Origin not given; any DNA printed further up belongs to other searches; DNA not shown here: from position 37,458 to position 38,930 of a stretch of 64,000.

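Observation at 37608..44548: Two divergent paralogs of an uncharacterised ~390-aa protein with a Cys-substituted PP-loop-like motif inside the Wzx/Wzy cassette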

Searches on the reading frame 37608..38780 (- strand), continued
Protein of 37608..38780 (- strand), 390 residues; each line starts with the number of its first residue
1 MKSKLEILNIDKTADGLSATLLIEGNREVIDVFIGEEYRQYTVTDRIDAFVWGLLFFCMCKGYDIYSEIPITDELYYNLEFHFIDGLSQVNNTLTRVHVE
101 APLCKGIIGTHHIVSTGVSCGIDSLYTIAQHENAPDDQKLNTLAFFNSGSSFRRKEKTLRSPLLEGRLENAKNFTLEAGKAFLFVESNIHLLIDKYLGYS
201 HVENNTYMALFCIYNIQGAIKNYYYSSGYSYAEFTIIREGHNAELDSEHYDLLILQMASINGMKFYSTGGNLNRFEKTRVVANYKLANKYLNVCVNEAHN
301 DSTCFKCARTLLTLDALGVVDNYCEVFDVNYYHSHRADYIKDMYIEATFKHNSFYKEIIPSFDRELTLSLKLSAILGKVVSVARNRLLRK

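Call 27: search_protein_families(library=pfam, proteins=[P0121, P0129, P0145, P0150, P0177, P0210, P0229, P0235, P0262, P0261], max_evalue=0.001)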
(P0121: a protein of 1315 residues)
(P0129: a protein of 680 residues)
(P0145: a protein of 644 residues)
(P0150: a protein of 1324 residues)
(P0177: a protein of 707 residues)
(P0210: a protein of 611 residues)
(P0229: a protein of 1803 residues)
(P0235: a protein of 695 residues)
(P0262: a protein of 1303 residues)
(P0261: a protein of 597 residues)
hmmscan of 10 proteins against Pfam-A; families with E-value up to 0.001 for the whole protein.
P0121 (1315 aa): 3 families
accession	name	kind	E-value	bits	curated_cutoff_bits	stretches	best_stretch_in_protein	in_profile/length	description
PF02557.22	VanY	-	7.8e-18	65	25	1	395-458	64-131/132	D-alanyl-D-alanine carboxypeptidase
PF13306.12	LRR_5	-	1.4e-10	41.6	27.7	1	220-275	3-57/127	BspA type Leucine rich repeat region (6 copies)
PF02875.26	Mur_ligase_C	-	4.9e-08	34.3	28.4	1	18-138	9-127/127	Mur ligase, glutamate ligase domain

P0129 (680 aa): 0 families

P0145 (644 aa): 0 families

P0150 (1324 aa): 4 families
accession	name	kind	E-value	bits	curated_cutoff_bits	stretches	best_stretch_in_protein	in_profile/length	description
PF00535.33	Glycos_transf_2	-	2.9e-73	245.8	23.3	2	640-797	1-153/168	Glycosyl transferase family 2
PF13641.12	Glyco_tranf_2_3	-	1.2e-29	104.4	27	2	639-840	3-206/230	Glycosyltransferase like family 2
PF10111.15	Glyco_tranf_2_2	-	2.8e-25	89.8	27.3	2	989-1087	1-103/276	Glycosyltransferase like family 2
PF13704.12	Glyco_tranf_2_4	-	1.8e-05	25.6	27.5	0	668-730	20-85/98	Glycosyl transferase family 2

P0177 (707 aa): 1 family
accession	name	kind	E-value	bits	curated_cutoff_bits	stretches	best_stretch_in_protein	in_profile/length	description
PF04230.19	PS_pyruv_trans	-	5.1e-10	40.2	25.3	1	502-611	125-275/280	Polysaccharide pyruvyl transferase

P0210 (611 aa): 0 families

P0229 (1803 aa): 6 families
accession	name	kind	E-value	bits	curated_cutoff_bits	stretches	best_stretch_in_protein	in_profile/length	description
PF13306.12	LRR_5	-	1.3e-39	135.5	27.7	2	946-1044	26-123/127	BspA type Leucine rich repeat region (6 copies)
PF08245.18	Mur_ligase_M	-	1.3e-28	100.8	24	1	536-722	2-199/200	Mur ligase middle domain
PF02875.26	Mur_ligase_C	-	2.2e-10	41.9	28.4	1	756-870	12-125/127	Mur ligase, glutamate ligase domain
PF08239.17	SH3_3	-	7.6e-09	36.1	27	0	1595-1641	5-53/54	Bacterial SH3 domain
PF06347.19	SH3_4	-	5.1e-07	29.8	24.1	0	1737-1773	11-47/56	Bacterial SH3 domain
PF13855.12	LRR_8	-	7.7e-05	22.8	27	0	964-1002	13-52/61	Leucine rich repeat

P0235 (695 aa): 1 family
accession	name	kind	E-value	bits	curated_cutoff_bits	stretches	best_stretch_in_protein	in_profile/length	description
PF04230.19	PS_pyruv_trans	-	7.3e-20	72.5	25.3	1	435-619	59-276/280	Polysaccharide pyruvyl transferase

P0262 (1303 aa): 4 families
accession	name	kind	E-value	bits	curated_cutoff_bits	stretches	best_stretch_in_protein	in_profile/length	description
PF08245.18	Mur_ligase_M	-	8.1e-33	114.5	24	1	144-335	1-199/200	Mur ligase middle domain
PF02557.22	VanY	-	4e-31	108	25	1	706-826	7-132/132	D-alanyl-D-alanine carboxypeptidase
PF02875.26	Mur_ligase_C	-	2e-12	48.5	28.4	1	364-485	8-127/127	Mur ligase, glutamate ligase domain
PF13306.12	LRR_5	-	1.8e-09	38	27.7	1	568-618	74-123/127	BspA type Leucine rich repeat region (6 copies)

P0261 (597 aa): 2 families
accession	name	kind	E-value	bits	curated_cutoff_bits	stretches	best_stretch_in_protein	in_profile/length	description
PF13489.12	Methyltransf_23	-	1e-06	29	27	1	54-177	20-159/164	Methyltransferase domain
PF07021.18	MetW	-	0.00015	21.9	21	0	48-142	5-109/193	Methionine biosynthesis protein MetW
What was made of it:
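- Closest known: Cap9 and QatC. Same: This is a precedent for an amino-acid or amine conjugation reading, which the VanY, S11 and Mur-ligase fusions hint at (call 27).
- Fusions to PS_pyruv_trans and GT2 exist (call 27).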

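Call 28: find_related_loci(query=A1, collection=genome_contigs, flank=7000)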
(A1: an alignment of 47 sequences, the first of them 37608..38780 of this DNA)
Query A1 (390 aa) in genome_contigs; peptide patterns used: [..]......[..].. (x = any residue, [..] = any of these).
319 stretches matched a pattern; 271 encode a relative of the query (tblastn E <= 1e-3); the best 80 are kept; 80 distinct loci.
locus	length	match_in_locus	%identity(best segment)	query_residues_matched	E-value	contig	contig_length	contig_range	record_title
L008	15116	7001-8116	50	5-377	2e-103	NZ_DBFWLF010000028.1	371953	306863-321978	MAG: Alistipes sp. isolate MAG7874 contig28, whole genome shotgun sequence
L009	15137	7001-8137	46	1-390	6e-102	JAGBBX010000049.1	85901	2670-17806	MAG: Bacteroidaceae bacterium isolate RGIG8978 Water_deer_Rectum-2__c426032, whole genome shotgun sequence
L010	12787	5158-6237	47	5-370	2e-97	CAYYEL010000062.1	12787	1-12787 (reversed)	MAG TPA_asm: uncultured Bacteroidaceae bacterium isolate SRP315200_co1_415 genome assembly, contig: NODE_10452_length_12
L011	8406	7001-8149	39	5-390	5e-87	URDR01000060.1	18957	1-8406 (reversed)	uncultured Bacteroides sp. isolate UMGS901 genome assembly, contig: NODE_579_length_18957_cov_15.624431, whole genome sh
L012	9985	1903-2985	43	21-387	4e-81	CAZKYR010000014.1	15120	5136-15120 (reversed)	MAG TPA_asm: uncultured Bacteroides sp. isolate SRP199465_co2_202 genome assembly, contig: NODE_11992_length_15120_cov_6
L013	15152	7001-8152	39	3-384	2e-73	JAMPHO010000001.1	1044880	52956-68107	MAG: Alistipes timonensis isolate NALB_7961_15 Scaffold_#1__SCF_001__1042380_bp, whole genome shotgun sequence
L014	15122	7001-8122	36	8-380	6e-69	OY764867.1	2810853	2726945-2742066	MAG: Bacteroidaceae bacterium isolate b9fcebf5-9c00-40a7-8b78-c31007a54c8a genome assembly, chromosome: 1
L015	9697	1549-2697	39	1-381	1e-67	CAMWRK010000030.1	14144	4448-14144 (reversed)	MAG TPA_asm: uncultured Prevotellaceae bacterium isolate SRR14411281_bin.2_metawrap_v1.3_MAG genome assembly, contig: NO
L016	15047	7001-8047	35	17-375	5e-62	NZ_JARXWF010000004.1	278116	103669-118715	Parabacteroides sp. PM6-13 Ga0505164_04, whole genome shotgun sequence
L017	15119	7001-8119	34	8-389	2e-61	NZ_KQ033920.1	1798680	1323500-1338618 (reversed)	Parabacteroides gordonii MS-1 = DSM 23371 strain MS-1 aczIC-supercont1.2, whole genome shotgun sequence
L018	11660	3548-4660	33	14-389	2e-58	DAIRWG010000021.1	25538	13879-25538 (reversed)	MAG TPA_asm: Alloprevotella sp. isolate CTOTU42098 NODE_75_length_25538_cov_6.314994, whole genome shotgun sequence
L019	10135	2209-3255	35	17-376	4e-58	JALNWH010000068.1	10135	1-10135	MAG: Bacillota bacterium isolate SO_2016_LW2 bin 104 scaffold14277_LW138R_2016, whole genome shotgun sequence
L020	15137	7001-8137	33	4-390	7e-57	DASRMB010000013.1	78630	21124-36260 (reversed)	MAG TPA_asm: Prolixibacteraceae bacterium isolate SMAG_U10204 k141_108686, whole genome shotgun sequence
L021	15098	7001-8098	33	17-389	4e-55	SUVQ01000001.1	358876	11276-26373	MAG: Verrucomicrobia bacterium isolate SIG76 NODE_31_length_358876_cov_26.881159, whole genome shotgun sequence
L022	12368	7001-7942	37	9-341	5e-55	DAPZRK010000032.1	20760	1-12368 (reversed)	MAG TPA_asm: Candidatus Ruminococcus hominiciens isolate MAG-GUT85765 NODE_228_l_20809_c_5.454708, whole genome shotgun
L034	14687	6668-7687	34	34-380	4e-52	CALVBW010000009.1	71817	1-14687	MAG: Candidatus Gastranaerophilales bacterium isolate E08__bin45 genome assembly, contig: E08__k127_1127065, whole genom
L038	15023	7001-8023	34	6-358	1e-50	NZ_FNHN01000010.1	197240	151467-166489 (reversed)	Bacillus sp. OK048, whole genome shotgun sequence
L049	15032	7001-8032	34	17-371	8e-52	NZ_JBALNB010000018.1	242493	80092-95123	Neobacillus vireti strain JJ479 JJ-479_contig_18, whole genome shotgun sequence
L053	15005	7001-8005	33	34-383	1e-47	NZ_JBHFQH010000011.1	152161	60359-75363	Virgibacillus sp. JSM 102003 Contig11, whole genome shotgun sequence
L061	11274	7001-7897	34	36-343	4e-46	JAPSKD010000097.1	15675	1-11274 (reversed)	MAG: Bacillus sp. (in: firmicutes) isolate RH52_bin.007 NODE_2812_length_15675_cov_2.888860, whole genome shotgun sequen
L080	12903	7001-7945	32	17-340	1e-42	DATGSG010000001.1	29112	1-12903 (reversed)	MAG TPA_asm: Virgibacillus sp. isolate SMAG_U10471 k141_472438, whole genome shotgun sequence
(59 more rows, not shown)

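Call 35: search_protein_families(library=pfam, proteins=[L053:3732-5507:+, L080:3270-4364:+, L038:4888-5367:+, L061:5416-6762:+, L049:8314-9087:-, L049:9250-10170:+, L017:11323-12411:+, L034:3386-4432:+, L007:3869-4993:+], max_evalue=0.01)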
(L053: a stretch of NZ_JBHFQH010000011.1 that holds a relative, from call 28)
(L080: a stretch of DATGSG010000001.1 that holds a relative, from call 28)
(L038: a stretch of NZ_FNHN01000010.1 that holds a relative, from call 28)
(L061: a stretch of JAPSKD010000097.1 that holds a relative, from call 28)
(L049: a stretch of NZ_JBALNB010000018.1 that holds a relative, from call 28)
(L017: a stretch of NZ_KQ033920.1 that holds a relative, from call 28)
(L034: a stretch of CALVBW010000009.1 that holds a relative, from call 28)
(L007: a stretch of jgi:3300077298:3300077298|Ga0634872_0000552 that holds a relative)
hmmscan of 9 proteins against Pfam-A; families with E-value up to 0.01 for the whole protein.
L053:3732-5507:+ (591 aa): 7 families
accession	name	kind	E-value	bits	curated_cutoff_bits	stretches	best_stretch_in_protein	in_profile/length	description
PF00005.33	ABC_tran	-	5e-33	115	25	1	383-532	2-137/137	ABC transporter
PF00664.28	ABC_membrane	-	9.4e-10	39.1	28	1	49-257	11-220/274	ABC transporter transmembrane region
PF02463.25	SMC_N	-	7.6e-07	29.2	40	1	381-576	12-213/220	RecF/RecN/SMC N terminal domain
PF13555.12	AAA_29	-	0.00038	20.6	27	1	392-420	22-50/61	P-loop containing region of AAA domain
PF00004.35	AAA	-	0.00086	20.2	21.2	0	396-562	2-111/131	ATPase family associated with various cellular activities (AAA)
PF09818.15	ABC_ATPase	-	0.0036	16.8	23.2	0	474-538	129-192/283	P-loop domain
PF13401.12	AAA_22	-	0.0077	17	27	0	394-438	7-52/130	AAA domain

L080:3270-4364:+ (364 aa): 1 family
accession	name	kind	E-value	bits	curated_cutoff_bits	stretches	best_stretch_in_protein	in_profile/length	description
PF04230.19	PS_pyruv_trans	-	3.7e-32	112.8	25.3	1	14-304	1-279/280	Polysaccharide pyruvyl transferase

L038:4888-5367:+ (159 aa): 2 families
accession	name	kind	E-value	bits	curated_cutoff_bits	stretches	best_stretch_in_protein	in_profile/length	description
PF02618.21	YceG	-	0.00045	20.2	32.4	1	95-156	1-61/275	YceG-like family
PF01917.21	Arch_flagellin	-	0.0059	17.4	29.5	1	30-119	28-95/162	Archaebacterial flagellin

L061:5416-6762:+ (448 aa): 0 families

L049:8314-9087:- (257 aa): 7 families
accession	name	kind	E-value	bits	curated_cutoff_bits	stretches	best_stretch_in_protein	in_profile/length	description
PF13365.12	Trypsin_2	-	2.2e-24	87.3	27.6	1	90-223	1-144/144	Trypsin-like peptidase domain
PF10459.15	Peptidase_S46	-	2e-08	33.8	22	1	202-225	628-651/698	Peptidase S46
PF00089.32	Trypsin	-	2.6e-07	31.1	20.6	1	80-231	15-201/220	Trypsin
PF00949.27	Peptidase_S7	-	0.00045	20.5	20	1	200-230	89-119/131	Peptidase S7, Flavivirus NS3 serine protease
PF02907.21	Peptidase_S29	-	0.0028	17.9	25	1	201-229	102-130/149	Hepatitis C virus NS3 protease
PF23906.1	DUF7248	-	0.005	17.2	27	0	21-52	5-36/58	Family of unknown function (DUF7248)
PF01732.22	Mycop_pep_DUF31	-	0.0063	16.7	27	0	168-226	288-346/346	Mycoplasma peptidase (DUF31)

L049:9250-10170:+ (306 aa): 4 families
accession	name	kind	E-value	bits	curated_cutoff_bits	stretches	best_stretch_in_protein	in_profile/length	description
PF08546.17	ApbA_C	-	5.2e-28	98.4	22.7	1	179-303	1-125/125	Ketopantoate reductase PanE/ApbA C terminal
PF02558.23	ApbA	-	9.6e-18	64.7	22.2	1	8-127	2-124/150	Ketopantoate reductase PanE/ApbA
PF03807.23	F420_oxidored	-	0.001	20.1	21.6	1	6-105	1-94/94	NADP oxidoreductase coenzyme F420-dependent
PF01210.29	NAD_Gly3P_dh_N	-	0.0047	17.3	23.1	0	6-109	1-109/158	NAD-dependent glycerol-3-phosphate dehydrogenase N-terminus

L017:11323-12411:+ (362 aa): 1 family
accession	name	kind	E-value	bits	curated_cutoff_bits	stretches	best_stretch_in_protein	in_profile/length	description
PF14897.12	EpsG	-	2.7e-37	129.1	30.1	1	25-351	2-312/326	EpsG family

L034:3386-4432:+ (348 aa): 1 family
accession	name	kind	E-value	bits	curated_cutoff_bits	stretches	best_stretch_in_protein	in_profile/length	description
PF14305.11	ATPgrasp_TupA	-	1.4e-46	159.4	25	1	90-331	1-239/241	TupA-like ATPgrasp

L007:3869-4993:+ (374 aa): 1 family
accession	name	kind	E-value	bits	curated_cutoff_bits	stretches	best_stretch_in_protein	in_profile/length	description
PF02350.25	Epimerase_2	-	1.8e-89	300.4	30.6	1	27-360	6-346/347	UDP-N-acetylglucosamine 2-epimerase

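Call 38: search_protein_families(library=pfam, alignment_id=A3, max_evalue=0.001)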
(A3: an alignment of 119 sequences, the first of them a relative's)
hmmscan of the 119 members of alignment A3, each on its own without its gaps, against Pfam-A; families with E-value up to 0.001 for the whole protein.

A. member 1, L001:1757-3097:+ (446 aa): 0 families

B. families by the number of members that match (of 119 scanned): 96 families (the first 25 are shown)
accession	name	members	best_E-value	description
PF01943.22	Polysacc_synt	17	9.2e-33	Polysaccharide biosynthesis protein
PF04432.18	FrhB_FdhB_C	12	1.9e-31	Coenzyme F420 hydrogenase/dehydrogenase, beta subunit C terminus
PF04230.19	PS_pyruv_trans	11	3.7e-37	Polysaccharide pyruvyl transferase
PF12838.12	Fer4_7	10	2.1e-11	4Fe-4S dicluster domain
PF14697.11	Fer4_21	10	5e-10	4Fe-4S dicluster domain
PF13187.11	Fer4_9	10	4.4e-09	4Fe-4S dicluster domain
PF04422.18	FrhB_FdhB_N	9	3.7e-18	Coenzyme F420 hydrogenase/dehydrogenase, beta subunit N-term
PF00037.32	Fer4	9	8.3e-13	4Fe-4S binding domain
PF12837.12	Fer4_6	9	1.1e-10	4Fe-4S binding domain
PF13237.11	Fer4_10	9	3.5e-08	4Fe-4S dicluster domain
PF13440.11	Polysacc_synt_3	8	2.5e-69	Polysaccharide biosynthesis protein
PF01757.29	Acyl_transf_3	8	8.1e-34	Acyltransferase domain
PF12797.12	Fer4_2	8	7.9e-09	4Fe-4S binding domain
PF13484.11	Fer4_16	7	2.9e-07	4Fe-4S double cluster binding domain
PF13183.11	Fer4_8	7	5.6e-07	4Fe-4S dicluster domain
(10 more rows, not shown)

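Call 41: search_protein_families(library=pfam, alignment_id=A4, max_evalue=10)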
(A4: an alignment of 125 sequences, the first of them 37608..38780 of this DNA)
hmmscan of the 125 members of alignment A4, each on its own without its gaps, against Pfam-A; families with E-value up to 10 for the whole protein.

A. member 1, window:37608-38780:- (390 aa): 1 family
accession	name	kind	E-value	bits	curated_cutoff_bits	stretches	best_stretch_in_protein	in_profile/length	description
PF10723.15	RepB-RCR_reg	-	0.19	12.1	21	1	264-313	14-64/81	Replication regulatory protein RepB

B. families by the number of members that match (of 125 scanned): 60 families (the first 25 are shown)
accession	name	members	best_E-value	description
PF19932.4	DUF6395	34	0.00062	Family of unknown function (DUF6395)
PF00518.22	E6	11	9.4e-05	Early Protein (E6)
PF03054.22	tRNA_Me_trans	2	0.017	tRNA methyl transferase HUP domain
PF16126.11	DUF4838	1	0.00074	Domain of unknown function (DUF4838)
PF03399.22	SAC3_GANP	1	0.0015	SAC3/GANP family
PF20305.4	pYEATS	1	0.0057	prokaryotic YEATS domain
PF07614.16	DUF1577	1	0.0062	Protein of unknown function (DUF1577)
PF11790.14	Glyco_hydro_cc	1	0.0063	Glycosyl hydrolase catalytic core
PF17049.10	AEP1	1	0.0082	ATPase expression protein 1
PF14769.11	CLAMP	1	0.01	Flagellar C1a complex subunit C1a-32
PF21086.3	ACT_PSP_2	1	0.013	ACT domain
PF10193.14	Telomere_reg-2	1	0.013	Telomere length regulation protein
PF01827.32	FTH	1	0.018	FTH domain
PF11267.13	DUF3067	1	0.019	Domain of unknown function (DUF3067)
PF13201.12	PCMD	1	0.021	Putative carbohydrate metabolism domain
PF06508.19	QueC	1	0.047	Queuosine biosynthesis protein QueC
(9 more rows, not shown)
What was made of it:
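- On QueC (PF06508): 1 of 125 members, at E = 0.047 (call 41).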

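Call 44: search_protein_families(library=ncbifam, alignment_id=A4, max_evalue=10)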
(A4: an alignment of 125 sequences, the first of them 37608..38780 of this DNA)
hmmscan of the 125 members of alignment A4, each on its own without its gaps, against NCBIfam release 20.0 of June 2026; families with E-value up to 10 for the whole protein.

A. member 1, window:37608-38780:- (390 aa): 0 families

B. families by the number of members that match (of 125 scanned): 37 families (the first 25 are shown)
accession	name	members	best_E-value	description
TIGR00552.1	nadE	4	0.0037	NAD(+) synthase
NF001138.1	PRK00143.1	2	0.0051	tRNA 2-thiouridine(34) synthase MnmA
TIGR00420.1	trmU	1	0.0018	tRNA 2-thiouridine(34) synthase MnmA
NF045505.1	RR_RssB_Pseudo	1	0.0058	two-component system response regulator RssB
NF033225.1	spore_CmpA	1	0.0069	cortex morphogenetic protein CmpA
NF011294.0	PRK14706.1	1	0.011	1,4-alpha-glucan branching enzyme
TIGR01744.1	XPRTase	1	0.015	xanthine phosphoribosyltransferase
TIGR01964.1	chpXY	1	0.016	CO2 hydration protein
NF000728.0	PRK00042.3-2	1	0.019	triose-phosphate isomerase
NF045755.1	MPN552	1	0.023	MPN552 family protein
TIGR01369.1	CPSaseII_lrg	1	0.027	carbamoyl-phosphate synthase (glutamine-hydrolyzing) large subunit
NF040931.1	ABC_arch_GlcT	1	0.032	glucose ABC transporter permease GlcT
NF004845.0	PRK06196.1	1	0.037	oxidoreductase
NF006671.0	PRK09219.1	1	0.038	xanthine phosphoribosyltransferase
NF003671.0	PRK05294.1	1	0.045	carbamoyl-phosphate synthase large subunit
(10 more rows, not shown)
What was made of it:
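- On WbpG/WbuX N-acetyl-sugar amidotransferase (TIGR03573): 0 of 125 members at E <= 10 (call 44).
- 0 of 125 members hit the NCBIfam N-acetyl-sugar amidotransferase model even at E <= 10 (call 44).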
